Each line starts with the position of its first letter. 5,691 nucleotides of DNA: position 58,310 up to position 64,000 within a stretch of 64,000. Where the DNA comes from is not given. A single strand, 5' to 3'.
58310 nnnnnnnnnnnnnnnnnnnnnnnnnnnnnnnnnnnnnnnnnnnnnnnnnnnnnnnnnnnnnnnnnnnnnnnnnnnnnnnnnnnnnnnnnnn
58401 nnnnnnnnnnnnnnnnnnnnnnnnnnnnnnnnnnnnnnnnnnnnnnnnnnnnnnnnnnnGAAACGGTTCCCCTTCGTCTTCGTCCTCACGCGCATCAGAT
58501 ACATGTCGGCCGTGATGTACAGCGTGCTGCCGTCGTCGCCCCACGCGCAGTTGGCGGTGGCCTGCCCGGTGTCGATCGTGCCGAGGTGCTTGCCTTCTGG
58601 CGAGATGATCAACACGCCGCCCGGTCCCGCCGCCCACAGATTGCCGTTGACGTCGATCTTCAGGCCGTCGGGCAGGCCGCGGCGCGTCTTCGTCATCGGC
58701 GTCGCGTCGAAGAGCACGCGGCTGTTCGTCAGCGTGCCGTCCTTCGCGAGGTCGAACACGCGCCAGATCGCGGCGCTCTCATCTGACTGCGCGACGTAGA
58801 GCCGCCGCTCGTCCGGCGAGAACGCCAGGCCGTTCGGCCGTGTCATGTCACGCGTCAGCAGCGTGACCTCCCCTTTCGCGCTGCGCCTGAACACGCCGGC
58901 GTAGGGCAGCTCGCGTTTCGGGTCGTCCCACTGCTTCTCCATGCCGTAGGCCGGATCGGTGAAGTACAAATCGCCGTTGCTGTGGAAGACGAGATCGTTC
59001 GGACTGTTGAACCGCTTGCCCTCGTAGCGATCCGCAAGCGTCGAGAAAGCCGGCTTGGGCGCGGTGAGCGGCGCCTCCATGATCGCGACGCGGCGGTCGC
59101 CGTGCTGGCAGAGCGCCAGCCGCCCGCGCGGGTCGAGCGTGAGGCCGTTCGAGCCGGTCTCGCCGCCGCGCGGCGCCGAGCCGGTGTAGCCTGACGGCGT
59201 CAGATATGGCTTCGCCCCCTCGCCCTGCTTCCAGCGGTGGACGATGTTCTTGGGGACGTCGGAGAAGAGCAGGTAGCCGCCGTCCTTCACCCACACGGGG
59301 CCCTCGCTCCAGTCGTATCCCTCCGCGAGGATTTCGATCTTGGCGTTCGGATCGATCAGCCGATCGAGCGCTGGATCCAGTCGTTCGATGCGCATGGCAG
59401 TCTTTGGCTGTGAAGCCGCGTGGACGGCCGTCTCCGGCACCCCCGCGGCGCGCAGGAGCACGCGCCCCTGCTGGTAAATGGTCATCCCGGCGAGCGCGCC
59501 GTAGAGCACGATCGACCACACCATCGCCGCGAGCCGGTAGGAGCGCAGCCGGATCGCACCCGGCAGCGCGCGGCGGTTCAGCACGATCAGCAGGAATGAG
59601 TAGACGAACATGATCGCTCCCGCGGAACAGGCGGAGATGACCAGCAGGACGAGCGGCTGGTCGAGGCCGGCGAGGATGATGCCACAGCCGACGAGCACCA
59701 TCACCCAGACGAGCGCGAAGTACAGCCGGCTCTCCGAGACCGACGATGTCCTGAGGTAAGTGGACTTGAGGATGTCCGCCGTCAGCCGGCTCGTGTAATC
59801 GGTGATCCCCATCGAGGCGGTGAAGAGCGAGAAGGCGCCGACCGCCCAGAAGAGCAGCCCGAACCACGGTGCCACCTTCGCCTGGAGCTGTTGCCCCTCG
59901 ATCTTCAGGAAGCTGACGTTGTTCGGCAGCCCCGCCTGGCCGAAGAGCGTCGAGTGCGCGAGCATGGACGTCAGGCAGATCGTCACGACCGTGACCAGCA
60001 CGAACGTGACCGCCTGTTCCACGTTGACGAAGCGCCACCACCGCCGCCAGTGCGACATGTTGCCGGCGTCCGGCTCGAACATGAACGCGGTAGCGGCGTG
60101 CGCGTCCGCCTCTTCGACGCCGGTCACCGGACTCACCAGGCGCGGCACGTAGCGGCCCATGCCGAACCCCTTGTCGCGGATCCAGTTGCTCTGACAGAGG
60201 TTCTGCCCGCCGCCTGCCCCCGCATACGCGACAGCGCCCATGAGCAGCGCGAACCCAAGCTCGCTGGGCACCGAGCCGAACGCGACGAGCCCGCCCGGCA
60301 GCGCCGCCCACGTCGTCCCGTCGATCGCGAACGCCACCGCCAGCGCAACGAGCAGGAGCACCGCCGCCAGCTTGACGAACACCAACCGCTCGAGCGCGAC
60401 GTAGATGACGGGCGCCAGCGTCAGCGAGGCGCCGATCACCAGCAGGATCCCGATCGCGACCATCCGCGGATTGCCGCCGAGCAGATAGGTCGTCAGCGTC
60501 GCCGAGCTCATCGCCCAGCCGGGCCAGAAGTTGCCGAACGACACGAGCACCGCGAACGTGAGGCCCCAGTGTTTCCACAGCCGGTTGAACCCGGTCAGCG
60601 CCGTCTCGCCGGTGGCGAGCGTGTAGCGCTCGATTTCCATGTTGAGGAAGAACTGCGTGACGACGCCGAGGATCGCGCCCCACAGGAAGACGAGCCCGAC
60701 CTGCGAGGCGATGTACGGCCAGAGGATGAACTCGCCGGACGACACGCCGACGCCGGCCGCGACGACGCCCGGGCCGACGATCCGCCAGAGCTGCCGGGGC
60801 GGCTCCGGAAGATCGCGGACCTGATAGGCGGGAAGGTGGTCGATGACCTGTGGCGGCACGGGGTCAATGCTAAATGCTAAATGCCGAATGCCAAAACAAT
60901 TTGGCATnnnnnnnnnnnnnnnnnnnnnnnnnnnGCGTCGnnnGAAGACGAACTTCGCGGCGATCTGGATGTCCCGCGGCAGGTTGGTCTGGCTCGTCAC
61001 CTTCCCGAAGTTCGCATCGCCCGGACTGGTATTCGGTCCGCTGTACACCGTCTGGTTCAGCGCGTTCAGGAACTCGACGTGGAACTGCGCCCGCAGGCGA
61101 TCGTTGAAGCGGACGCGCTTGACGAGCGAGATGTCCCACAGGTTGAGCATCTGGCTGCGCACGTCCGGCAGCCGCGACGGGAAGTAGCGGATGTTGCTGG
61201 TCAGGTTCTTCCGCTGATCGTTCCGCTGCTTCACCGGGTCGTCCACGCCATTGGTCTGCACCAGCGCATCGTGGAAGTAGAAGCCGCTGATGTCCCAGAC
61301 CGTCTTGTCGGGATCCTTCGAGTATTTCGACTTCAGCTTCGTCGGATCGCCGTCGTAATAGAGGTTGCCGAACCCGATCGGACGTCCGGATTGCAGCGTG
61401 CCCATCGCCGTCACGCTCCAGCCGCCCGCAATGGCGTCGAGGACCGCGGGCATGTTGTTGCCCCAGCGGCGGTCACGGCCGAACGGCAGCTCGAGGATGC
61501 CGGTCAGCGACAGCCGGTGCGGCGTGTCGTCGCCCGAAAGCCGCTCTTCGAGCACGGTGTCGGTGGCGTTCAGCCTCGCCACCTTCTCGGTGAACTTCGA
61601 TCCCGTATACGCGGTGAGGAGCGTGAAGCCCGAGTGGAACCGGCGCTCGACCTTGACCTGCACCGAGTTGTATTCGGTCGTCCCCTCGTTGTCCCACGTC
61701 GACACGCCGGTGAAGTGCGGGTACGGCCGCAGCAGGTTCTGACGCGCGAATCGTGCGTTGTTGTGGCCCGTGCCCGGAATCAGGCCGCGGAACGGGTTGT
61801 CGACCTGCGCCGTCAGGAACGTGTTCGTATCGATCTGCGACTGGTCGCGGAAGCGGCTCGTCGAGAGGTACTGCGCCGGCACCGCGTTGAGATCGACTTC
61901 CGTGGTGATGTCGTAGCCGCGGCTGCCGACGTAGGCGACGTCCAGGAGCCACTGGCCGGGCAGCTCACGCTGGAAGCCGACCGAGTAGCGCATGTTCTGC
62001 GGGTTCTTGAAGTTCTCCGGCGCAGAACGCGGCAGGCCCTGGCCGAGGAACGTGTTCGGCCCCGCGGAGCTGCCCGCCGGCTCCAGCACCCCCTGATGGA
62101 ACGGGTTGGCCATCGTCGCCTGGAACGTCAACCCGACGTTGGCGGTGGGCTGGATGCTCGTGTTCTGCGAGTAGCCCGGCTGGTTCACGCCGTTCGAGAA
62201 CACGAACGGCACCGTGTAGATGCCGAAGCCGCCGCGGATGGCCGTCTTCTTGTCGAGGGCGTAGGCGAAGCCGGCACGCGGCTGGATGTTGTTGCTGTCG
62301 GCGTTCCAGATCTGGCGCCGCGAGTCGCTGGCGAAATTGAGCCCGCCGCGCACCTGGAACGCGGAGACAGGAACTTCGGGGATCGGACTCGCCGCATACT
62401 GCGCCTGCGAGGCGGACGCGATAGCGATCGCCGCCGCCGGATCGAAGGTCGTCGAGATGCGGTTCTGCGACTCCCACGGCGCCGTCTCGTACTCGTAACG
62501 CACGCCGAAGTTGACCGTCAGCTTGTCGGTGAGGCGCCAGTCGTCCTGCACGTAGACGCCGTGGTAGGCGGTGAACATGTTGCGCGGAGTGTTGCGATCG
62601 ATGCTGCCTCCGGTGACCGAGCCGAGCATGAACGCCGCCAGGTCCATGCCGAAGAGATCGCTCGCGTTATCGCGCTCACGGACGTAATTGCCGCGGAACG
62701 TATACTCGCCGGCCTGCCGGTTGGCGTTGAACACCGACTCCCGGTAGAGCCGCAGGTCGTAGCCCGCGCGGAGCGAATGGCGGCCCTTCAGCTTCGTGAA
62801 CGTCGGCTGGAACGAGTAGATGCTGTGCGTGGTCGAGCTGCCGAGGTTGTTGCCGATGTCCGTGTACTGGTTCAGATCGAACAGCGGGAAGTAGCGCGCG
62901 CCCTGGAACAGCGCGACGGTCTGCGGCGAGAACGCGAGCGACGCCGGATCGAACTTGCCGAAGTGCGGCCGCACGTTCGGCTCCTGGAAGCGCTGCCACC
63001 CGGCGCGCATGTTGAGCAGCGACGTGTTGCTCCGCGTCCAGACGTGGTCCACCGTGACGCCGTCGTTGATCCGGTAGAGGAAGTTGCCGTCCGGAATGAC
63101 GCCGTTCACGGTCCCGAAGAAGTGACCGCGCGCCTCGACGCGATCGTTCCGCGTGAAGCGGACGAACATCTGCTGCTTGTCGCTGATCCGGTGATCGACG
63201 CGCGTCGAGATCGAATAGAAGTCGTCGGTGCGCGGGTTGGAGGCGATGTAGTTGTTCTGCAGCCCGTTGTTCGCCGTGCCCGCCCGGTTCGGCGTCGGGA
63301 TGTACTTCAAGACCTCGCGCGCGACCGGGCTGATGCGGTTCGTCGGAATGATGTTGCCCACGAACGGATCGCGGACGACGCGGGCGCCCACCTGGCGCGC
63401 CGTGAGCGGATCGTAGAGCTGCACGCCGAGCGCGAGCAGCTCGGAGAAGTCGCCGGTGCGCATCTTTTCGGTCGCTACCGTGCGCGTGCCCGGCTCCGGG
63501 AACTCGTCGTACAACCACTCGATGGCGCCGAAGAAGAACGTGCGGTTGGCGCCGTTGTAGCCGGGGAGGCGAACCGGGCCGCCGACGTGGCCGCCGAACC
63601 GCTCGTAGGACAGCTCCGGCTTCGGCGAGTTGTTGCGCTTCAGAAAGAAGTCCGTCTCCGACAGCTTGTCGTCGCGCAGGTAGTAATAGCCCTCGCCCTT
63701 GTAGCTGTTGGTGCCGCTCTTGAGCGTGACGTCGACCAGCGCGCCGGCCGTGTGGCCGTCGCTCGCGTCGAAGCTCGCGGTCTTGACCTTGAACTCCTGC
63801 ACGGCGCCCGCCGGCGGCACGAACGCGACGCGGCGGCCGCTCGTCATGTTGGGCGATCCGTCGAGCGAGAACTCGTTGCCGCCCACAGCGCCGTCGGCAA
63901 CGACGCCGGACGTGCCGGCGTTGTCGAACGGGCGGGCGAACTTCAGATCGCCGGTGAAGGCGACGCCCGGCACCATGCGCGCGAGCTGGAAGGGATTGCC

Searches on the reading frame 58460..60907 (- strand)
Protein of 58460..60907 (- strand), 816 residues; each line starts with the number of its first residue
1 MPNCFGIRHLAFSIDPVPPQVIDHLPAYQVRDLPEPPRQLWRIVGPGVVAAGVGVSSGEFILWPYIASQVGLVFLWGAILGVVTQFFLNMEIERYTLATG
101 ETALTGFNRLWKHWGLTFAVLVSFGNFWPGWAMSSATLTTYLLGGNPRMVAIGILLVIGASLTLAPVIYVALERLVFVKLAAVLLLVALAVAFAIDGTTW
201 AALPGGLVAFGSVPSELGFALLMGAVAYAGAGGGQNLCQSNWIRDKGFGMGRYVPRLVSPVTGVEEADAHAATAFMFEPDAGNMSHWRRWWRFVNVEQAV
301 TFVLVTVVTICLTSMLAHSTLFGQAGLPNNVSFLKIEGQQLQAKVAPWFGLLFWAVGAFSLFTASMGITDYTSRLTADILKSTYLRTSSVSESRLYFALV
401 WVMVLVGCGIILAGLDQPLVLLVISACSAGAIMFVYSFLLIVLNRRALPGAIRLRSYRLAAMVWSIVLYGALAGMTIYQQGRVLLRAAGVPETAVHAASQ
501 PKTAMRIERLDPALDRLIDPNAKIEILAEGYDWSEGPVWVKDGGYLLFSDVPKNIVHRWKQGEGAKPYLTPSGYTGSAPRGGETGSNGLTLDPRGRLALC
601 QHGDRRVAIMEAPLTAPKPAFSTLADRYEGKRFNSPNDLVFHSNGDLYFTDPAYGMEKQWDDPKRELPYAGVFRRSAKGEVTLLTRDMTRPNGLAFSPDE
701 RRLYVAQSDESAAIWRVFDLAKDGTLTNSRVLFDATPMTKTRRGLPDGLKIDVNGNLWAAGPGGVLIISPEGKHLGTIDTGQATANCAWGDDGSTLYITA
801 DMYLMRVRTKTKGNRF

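Call 46: search_protein_families(library=pfam, proteins=[window:58460-60907:-], max_evalue=0.00001)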
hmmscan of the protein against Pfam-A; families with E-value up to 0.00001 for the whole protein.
window:58460-60907:- (816 aa): 1 family
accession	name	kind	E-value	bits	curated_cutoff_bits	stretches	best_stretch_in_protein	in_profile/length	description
PF08450.18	SGL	-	1.9e-44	152.5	26.3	1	533-800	1-244/246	SMP-30/Gluconolactonase/LRE-like region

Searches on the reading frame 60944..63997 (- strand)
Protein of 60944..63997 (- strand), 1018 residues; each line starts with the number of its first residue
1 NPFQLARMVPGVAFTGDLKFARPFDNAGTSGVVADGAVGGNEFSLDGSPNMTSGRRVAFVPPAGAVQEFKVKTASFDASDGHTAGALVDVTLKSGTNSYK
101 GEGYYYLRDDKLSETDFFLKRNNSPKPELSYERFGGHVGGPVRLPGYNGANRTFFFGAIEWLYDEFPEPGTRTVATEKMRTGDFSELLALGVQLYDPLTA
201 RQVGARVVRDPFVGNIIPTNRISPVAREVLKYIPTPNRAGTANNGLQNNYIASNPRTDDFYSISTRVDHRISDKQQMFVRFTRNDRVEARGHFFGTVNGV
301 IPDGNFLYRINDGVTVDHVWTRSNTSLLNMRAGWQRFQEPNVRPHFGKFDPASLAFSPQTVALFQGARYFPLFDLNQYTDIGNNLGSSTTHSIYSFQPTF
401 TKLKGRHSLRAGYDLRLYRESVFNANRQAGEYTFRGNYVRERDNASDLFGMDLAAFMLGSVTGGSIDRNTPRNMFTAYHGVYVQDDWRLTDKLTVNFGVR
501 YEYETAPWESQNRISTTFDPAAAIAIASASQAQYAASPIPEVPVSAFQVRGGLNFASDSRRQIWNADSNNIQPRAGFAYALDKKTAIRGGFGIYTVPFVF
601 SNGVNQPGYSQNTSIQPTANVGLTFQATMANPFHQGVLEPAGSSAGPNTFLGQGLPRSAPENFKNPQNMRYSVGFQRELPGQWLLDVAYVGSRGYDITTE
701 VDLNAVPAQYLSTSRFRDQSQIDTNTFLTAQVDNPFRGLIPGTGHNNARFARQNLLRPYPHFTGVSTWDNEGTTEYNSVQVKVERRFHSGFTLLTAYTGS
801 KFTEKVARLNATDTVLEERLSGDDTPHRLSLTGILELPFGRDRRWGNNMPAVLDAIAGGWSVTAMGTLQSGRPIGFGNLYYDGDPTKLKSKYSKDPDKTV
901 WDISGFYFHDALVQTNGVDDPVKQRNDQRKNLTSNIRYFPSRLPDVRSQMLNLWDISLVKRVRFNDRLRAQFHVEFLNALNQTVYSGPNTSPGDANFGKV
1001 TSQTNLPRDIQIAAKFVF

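Call 46: search_protein_families(library=pfam, proteins=[window:60944-63997:-], max_evalue=0.00001)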
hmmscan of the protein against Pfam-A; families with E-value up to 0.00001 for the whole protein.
window:60944-63997:- (1018 aa): 1 family
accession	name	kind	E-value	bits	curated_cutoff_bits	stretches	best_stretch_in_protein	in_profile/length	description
PF25183.1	OMP_b-brl_4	-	9.9e-187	623.4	30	1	91-1011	1-838/838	Outer membrane beta barrel domain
